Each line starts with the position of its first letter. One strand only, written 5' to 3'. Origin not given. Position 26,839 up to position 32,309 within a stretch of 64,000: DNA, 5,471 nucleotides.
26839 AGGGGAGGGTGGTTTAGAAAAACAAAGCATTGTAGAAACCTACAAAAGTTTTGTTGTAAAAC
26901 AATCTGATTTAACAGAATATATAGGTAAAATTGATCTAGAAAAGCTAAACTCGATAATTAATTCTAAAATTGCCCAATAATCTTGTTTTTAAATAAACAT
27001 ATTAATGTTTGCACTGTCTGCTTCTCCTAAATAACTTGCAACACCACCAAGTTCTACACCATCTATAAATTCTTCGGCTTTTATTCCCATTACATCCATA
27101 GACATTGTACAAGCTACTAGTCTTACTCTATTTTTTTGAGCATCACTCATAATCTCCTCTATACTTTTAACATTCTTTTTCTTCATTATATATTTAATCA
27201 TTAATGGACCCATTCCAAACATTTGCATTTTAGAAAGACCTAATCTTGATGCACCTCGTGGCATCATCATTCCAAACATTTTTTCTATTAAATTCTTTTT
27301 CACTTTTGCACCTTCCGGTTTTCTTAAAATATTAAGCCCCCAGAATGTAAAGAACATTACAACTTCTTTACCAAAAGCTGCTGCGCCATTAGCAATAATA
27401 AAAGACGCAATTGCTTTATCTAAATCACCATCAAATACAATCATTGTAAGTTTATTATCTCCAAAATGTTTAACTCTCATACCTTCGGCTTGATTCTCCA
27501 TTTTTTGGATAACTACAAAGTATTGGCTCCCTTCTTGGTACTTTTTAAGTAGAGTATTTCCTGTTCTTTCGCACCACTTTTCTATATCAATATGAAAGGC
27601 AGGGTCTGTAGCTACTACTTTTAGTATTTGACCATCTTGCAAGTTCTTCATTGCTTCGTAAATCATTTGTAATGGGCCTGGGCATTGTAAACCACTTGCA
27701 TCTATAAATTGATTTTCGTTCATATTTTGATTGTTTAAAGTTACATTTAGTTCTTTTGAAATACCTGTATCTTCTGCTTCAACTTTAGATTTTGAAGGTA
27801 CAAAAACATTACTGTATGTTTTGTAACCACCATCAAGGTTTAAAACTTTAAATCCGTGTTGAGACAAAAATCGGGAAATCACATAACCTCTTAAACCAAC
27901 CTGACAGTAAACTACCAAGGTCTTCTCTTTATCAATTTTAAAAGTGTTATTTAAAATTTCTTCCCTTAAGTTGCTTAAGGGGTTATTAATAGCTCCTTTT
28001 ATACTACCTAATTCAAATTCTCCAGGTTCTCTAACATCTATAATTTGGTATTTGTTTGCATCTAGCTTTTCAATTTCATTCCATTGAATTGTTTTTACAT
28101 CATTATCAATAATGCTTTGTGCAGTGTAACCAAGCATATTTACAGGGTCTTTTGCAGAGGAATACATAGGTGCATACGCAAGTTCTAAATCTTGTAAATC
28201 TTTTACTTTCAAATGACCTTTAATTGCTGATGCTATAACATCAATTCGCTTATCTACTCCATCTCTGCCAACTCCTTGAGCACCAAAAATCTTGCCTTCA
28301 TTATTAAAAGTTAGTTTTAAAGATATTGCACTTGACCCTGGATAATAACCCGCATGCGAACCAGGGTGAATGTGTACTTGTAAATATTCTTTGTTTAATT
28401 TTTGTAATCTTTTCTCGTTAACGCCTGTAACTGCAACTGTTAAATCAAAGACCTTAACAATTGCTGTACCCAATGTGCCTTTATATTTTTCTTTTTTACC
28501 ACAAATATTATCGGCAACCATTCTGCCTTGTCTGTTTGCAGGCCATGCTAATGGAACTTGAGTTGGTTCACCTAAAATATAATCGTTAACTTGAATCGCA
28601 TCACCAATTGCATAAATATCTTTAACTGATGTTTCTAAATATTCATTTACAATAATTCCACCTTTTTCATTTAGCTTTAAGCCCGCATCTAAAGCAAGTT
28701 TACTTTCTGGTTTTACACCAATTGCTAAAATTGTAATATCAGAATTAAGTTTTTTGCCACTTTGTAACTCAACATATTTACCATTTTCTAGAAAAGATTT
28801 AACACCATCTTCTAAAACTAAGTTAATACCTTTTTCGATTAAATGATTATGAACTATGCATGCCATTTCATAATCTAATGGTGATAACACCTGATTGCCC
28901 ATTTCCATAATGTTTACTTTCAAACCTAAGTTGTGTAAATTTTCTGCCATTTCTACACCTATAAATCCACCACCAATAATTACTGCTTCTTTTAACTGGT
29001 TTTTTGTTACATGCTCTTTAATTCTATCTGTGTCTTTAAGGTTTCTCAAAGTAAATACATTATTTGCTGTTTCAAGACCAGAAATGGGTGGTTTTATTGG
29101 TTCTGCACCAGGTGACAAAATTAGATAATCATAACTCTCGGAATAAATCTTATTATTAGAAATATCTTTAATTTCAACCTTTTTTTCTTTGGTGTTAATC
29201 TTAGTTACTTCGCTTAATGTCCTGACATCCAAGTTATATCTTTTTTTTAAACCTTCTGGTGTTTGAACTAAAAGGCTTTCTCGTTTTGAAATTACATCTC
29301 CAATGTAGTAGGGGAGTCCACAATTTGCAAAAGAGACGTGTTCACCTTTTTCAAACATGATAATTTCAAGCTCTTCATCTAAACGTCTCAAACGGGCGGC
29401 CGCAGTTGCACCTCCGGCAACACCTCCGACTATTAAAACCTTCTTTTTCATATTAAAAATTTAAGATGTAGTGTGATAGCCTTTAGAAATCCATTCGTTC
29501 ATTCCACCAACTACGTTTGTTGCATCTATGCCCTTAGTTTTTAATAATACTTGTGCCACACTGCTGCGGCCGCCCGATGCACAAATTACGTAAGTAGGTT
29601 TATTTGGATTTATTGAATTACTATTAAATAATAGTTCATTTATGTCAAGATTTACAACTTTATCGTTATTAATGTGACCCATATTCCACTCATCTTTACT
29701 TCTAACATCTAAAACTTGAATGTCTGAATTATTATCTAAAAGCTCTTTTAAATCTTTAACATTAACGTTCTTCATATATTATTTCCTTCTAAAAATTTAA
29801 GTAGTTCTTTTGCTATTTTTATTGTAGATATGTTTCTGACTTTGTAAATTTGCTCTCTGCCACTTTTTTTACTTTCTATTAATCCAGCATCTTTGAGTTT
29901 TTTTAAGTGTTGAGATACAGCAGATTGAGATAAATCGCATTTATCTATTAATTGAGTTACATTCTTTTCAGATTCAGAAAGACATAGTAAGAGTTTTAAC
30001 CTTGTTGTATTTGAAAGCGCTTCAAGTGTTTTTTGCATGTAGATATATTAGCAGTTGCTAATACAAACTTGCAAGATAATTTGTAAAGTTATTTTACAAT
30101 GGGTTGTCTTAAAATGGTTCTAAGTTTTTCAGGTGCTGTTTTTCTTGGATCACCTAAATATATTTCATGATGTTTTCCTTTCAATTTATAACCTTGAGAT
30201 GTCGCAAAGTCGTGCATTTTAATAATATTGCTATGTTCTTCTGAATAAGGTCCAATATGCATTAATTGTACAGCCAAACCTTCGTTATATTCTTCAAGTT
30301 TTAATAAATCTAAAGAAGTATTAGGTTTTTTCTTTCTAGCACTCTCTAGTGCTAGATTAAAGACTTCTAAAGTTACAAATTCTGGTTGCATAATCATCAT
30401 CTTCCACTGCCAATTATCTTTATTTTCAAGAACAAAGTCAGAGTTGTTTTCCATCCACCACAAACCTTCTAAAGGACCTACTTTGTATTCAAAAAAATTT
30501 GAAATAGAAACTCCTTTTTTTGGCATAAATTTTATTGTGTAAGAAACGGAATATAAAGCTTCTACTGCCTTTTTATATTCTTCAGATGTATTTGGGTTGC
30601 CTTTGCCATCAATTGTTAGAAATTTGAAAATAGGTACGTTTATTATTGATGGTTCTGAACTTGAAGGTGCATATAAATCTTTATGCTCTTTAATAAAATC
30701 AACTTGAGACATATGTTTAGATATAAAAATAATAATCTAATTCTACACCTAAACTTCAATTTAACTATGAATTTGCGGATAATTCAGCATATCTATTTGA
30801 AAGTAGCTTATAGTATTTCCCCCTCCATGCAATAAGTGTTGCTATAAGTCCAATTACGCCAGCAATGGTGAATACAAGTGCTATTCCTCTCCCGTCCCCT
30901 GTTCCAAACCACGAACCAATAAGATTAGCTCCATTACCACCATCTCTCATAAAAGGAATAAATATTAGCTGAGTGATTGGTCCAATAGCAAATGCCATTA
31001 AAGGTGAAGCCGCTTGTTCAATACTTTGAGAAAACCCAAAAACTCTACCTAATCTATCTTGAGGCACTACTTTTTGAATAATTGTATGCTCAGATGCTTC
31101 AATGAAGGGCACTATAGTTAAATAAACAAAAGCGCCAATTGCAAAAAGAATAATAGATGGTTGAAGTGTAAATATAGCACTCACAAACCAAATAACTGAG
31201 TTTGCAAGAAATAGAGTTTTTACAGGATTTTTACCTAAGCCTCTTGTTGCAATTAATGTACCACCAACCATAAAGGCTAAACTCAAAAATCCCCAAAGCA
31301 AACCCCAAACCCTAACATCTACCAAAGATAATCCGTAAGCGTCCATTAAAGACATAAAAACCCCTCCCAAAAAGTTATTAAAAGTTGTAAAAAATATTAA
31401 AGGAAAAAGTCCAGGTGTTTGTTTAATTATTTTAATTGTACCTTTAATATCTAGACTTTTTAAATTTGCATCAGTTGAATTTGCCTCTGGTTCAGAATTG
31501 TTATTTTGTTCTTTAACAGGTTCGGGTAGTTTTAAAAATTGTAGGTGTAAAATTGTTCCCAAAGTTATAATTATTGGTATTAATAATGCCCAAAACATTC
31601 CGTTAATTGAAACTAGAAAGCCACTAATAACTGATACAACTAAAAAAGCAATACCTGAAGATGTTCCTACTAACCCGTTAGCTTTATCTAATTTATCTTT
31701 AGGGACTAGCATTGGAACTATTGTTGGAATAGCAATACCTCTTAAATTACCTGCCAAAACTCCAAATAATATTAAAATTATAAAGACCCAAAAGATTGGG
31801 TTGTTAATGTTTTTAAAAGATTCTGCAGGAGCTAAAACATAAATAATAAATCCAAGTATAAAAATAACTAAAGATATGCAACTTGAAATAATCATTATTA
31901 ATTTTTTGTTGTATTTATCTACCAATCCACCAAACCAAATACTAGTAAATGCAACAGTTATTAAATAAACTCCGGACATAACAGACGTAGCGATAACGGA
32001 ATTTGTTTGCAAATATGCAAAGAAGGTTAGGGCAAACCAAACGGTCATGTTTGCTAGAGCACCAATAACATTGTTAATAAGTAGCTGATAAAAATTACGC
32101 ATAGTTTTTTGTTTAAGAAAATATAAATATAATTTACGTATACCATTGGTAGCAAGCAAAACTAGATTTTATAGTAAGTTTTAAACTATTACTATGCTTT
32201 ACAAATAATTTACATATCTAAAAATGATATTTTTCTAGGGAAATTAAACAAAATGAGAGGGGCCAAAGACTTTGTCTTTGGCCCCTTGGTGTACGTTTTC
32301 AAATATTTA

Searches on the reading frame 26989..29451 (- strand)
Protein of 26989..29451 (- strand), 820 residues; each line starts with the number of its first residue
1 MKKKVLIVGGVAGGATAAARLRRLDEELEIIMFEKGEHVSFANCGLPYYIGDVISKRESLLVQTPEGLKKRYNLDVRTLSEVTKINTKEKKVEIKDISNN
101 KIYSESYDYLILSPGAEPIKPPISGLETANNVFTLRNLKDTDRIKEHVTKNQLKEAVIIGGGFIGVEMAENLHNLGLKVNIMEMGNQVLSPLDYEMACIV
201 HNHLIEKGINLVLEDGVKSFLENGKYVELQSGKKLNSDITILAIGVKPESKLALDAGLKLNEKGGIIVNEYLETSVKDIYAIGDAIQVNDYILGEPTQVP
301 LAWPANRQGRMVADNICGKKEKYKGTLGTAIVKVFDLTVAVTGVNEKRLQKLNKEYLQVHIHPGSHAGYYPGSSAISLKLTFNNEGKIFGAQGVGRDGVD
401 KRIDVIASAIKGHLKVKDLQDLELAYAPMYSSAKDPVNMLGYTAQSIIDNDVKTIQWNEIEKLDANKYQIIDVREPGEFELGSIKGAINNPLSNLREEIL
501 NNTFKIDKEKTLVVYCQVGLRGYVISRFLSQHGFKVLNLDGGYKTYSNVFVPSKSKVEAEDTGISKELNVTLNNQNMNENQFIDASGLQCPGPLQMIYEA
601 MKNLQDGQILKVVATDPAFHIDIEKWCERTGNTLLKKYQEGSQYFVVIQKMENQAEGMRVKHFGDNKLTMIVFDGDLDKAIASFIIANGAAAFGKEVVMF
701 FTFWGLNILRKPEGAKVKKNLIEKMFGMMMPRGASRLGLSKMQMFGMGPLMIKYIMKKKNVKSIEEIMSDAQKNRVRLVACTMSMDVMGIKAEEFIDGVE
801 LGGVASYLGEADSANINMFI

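Call 30: search_protein_families(library=pfam, proteins=[window:26989-29451:-], max_evalue=0.001)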
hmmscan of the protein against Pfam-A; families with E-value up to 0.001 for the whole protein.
window:26989-29451:- (820 aa): 9 families
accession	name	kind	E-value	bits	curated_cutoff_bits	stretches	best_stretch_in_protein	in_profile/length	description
PF13686.11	DrsE_2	-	2.5e-63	213.1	25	1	666-819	3-156/156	DsrE/DsrF/DrsH-like family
PF07992.20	Pyr_redox_2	-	1.7e-61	208.6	26.1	1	3-298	1-283/291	Pyridine nucleotide-disulphide oxidoreductase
PF01206.22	TusA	-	8.5e-21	74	28.6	1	582-650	2-70/70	Sulfurtransferase TusA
PF00070.33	Pyr_redox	-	7.3e-17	62.1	22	1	156-228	2-78/82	Pyridine nucleotide-disulphide oxidoreductase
PF00581.25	Rhodanese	-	8.3e-17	61.9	22.2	1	461-547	7-100/102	Rhodanese-like domain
PF13738.12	Pyr_redox_3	-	1.5e-11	44.6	30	1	67-283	89-305/305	Pyridine nucleotide-disulphide oxidoreductase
PF02852.28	Pyr_redox_dim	-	9.6e-10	39.1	25.3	1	330-432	2-104/110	Pyridine nucleotide-disulphide oxidoreductase, dimerisation domain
PF02635.20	DsrE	-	4.2e-08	33.8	22.7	1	757-806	53-102/116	DsrE/DsrF-like family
PF13450.12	NAD_binding_8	-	1.7e-07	31.9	21.9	0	7-40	1-32/68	NAD(P)-binding Rossmann-like domain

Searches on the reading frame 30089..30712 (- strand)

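Call 30: search_protein_families(library=pfam, proteins=[window:30089-30712:-], max_evalue=0.001)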
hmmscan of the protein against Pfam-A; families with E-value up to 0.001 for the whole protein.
window:30089-30712:- (207 aa): 1 family
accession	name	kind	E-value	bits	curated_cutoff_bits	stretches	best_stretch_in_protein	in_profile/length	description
PF06445.20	GyrI-like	-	6.3e-15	56.2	26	1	20-201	2-150/155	GyrI-like small molecule binding domain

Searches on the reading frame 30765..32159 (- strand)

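Call 30: search_protein_families(library=pfam, proteins=[window:30765-32159:-], max_evalue=0.001)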
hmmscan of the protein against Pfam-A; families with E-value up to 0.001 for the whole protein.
window:30765-32159:- (464 aa): 1 family
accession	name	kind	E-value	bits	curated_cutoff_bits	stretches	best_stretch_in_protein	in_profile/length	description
PF07690.21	MFS_1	-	2.5e-28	99.4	33.4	1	27-386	2-344/347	Major Facilitator Superfamily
